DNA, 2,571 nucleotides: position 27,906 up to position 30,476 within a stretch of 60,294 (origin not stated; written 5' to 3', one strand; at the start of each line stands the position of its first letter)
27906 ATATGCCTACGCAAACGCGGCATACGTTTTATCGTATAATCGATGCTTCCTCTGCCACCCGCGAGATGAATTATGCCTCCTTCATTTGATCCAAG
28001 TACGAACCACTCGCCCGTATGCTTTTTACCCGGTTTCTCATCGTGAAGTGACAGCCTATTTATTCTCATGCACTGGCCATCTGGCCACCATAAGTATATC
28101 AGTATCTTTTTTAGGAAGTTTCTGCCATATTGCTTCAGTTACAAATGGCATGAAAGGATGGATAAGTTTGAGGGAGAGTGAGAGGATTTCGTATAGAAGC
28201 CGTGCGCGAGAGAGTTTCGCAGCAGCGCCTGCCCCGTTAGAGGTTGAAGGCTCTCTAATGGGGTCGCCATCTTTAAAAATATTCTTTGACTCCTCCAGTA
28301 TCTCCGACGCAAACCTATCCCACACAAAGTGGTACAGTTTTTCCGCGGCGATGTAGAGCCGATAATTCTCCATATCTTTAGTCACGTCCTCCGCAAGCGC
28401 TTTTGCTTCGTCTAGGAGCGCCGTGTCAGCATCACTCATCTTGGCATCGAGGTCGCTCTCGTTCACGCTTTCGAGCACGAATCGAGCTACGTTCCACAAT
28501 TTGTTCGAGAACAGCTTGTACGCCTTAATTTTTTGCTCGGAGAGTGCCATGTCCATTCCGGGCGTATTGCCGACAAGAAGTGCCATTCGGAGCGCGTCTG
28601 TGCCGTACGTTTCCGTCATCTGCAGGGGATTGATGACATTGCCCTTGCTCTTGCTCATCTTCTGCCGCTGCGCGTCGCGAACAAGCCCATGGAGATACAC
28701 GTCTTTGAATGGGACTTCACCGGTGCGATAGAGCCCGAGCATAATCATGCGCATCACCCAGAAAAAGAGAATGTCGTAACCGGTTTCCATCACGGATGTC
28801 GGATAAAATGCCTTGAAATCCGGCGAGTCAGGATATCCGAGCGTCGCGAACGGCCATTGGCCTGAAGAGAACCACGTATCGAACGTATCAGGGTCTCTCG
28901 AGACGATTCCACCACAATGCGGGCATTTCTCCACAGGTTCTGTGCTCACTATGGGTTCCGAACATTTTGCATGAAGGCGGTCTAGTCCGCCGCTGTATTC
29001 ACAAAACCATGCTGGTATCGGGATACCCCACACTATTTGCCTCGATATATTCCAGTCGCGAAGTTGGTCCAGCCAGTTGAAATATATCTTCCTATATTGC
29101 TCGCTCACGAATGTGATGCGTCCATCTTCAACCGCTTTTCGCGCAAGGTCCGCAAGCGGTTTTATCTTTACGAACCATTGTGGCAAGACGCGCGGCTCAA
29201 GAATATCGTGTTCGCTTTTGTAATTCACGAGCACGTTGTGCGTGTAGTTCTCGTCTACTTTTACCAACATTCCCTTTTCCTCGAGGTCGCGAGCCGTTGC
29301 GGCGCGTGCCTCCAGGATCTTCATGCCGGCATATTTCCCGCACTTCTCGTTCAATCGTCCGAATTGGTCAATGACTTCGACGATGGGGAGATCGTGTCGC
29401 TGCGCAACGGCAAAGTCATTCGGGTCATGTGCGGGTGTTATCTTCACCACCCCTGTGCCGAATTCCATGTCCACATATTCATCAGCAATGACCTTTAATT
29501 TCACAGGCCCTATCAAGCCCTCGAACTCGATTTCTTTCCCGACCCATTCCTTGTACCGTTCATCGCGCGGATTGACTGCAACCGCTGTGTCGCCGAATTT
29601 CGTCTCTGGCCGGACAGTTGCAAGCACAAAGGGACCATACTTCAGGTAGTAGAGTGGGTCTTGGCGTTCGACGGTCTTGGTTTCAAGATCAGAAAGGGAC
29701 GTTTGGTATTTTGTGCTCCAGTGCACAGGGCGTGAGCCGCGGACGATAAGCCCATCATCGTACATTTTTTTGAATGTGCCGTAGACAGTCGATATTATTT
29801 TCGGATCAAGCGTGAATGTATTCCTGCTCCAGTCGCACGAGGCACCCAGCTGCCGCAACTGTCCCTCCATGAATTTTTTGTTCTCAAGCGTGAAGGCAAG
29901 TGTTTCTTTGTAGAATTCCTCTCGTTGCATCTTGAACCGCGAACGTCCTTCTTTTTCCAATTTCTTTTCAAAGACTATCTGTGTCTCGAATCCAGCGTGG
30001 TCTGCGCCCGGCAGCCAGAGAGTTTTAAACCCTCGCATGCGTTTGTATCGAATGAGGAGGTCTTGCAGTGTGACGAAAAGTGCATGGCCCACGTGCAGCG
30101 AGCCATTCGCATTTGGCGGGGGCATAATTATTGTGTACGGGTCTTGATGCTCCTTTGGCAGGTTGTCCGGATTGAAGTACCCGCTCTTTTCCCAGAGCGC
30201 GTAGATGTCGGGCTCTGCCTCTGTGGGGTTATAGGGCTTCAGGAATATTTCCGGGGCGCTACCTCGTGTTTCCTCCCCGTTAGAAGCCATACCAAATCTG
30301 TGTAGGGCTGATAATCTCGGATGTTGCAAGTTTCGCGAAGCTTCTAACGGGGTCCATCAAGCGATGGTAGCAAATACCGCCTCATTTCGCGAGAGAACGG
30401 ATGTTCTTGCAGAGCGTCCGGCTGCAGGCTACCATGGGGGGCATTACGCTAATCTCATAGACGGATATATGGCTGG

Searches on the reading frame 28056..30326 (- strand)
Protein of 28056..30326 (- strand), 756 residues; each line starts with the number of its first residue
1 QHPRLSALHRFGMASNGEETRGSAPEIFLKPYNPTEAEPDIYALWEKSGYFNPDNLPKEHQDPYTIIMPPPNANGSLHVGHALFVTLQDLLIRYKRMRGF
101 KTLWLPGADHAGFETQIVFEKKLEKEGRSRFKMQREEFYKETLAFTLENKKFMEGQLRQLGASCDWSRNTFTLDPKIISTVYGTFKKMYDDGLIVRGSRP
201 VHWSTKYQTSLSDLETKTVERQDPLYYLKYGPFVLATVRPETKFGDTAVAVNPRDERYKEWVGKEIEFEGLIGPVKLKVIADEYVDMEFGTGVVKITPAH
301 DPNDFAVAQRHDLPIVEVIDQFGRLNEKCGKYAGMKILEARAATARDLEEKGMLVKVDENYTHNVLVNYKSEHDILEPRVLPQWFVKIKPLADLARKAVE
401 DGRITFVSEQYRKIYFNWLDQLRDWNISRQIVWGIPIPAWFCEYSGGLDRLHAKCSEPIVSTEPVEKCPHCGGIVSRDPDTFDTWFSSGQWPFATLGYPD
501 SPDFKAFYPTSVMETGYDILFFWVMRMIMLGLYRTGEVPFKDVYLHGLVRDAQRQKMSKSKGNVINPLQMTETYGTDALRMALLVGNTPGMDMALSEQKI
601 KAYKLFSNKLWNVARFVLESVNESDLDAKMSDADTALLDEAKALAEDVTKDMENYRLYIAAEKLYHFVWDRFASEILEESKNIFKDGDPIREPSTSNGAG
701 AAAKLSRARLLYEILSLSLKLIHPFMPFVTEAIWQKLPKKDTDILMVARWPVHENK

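Call 11: search_protein_families(library=pfam, proteins=[window:28056-30326:-], max_evalue=0.001)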
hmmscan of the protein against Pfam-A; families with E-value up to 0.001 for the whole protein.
window:28056-30326:- (756 aa): 4 families
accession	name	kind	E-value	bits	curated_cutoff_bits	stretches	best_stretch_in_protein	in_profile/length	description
PF00133.28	tRNA-synt_1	-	3.7e-128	428.3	22.7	1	41-595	2-413/414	tRNA synthetases class I (I, L, M and V)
PF08264.19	Anticodon_1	-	4.3e-24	85.5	25.1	1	634-754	1-107/148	Anticodon-binding domain of tRNA ligase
PF09334.17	tRNA-synt_1g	-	8.3e-21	74.6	20.1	3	69-152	6-88/391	tRNA synthetases class I (M)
PF13603.12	tRNA-synt_1_2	-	5e-08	33.1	25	1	276-322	97-143/185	Leucyl-tRNA synthetase, editing domain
